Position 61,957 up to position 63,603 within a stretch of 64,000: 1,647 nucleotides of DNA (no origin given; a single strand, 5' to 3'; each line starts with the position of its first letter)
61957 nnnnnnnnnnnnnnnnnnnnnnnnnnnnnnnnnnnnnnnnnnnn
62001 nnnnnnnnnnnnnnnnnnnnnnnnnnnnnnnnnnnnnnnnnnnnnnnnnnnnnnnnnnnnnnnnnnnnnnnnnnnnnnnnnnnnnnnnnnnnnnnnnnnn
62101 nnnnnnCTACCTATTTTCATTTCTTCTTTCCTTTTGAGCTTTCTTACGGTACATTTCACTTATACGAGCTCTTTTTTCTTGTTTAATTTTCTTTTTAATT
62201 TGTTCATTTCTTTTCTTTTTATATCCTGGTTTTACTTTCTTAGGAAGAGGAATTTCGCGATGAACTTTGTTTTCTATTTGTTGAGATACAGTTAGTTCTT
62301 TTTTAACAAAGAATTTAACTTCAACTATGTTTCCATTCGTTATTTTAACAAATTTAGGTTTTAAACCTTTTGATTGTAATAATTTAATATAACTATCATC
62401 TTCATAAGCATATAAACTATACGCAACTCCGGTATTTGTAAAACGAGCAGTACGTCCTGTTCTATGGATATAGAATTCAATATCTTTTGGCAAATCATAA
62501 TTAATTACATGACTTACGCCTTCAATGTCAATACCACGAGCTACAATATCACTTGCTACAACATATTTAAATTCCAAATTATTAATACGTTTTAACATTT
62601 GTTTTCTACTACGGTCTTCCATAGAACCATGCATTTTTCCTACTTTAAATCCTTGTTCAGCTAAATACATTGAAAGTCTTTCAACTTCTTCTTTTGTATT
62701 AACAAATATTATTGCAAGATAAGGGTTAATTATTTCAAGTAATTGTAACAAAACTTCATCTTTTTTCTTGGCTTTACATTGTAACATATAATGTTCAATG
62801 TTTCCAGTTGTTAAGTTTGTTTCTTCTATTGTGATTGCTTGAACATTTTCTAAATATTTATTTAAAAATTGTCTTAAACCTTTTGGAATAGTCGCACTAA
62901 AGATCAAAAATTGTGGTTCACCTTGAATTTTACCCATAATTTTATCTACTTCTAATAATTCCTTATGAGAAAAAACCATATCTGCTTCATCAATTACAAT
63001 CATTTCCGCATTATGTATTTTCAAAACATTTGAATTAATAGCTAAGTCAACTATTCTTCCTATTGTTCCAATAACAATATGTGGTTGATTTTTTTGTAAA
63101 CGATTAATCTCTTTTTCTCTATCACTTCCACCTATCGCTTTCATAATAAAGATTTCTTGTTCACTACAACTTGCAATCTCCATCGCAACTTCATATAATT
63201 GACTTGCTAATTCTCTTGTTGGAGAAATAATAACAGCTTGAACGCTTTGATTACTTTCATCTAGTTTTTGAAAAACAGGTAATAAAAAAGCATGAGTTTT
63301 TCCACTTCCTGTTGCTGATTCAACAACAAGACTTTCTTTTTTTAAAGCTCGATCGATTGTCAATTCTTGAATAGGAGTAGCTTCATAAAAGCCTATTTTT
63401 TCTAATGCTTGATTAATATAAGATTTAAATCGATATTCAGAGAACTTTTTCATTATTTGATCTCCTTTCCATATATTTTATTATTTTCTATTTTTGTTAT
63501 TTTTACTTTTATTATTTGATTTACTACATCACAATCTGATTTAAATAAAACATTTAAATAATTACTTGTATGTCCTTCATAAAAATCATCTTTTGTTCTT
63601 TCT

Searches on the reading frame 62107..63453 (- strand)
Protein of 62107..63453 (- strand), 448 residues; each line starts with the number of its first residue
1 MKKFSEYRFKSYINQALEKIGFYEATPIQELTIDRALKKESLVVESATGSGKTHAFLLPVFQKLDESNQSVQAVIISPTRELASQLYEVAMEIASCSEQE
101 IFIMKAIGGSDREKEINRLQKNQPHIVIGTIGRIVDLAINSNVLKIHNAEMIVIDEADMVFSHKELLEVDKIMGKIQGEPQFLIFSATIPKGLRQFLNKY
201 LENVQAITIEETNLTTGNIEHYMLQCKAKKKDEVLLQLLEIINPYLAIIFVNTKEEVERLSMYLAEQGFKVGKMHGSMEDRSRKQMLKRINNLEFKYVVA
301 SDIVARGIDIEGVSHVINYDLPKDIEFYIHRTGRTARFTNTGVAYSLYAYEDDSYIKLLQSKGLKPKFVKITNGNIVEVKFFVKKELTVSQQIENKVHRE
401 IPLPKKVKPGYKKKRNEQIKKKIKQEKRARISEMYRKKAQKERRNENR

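Call 67: search_protein_families(library=pfam, proteins=[window:62107-63453:-], max_evalue=0.00001)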
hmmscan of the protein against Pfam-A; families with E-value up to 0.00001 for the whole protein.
window:62107-63453:- (448 aa): 3 families
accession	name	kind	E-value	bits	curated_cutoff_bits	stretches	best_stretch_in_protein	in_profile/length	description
PF00270.35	DEAD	-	1.7e-39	135.7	26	1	26-195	1-166/167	DEAD/DEAH box helicase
PF00271.37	Helicase_C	-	3.5e-28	98.5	23.5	1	231-338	2-109/110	Helicase conserved C-terminal domain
PF04851.21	ResIII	-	3.4e-11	43.7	22.5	1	28-189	7-162/164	Type III restriction enzyme, res subunit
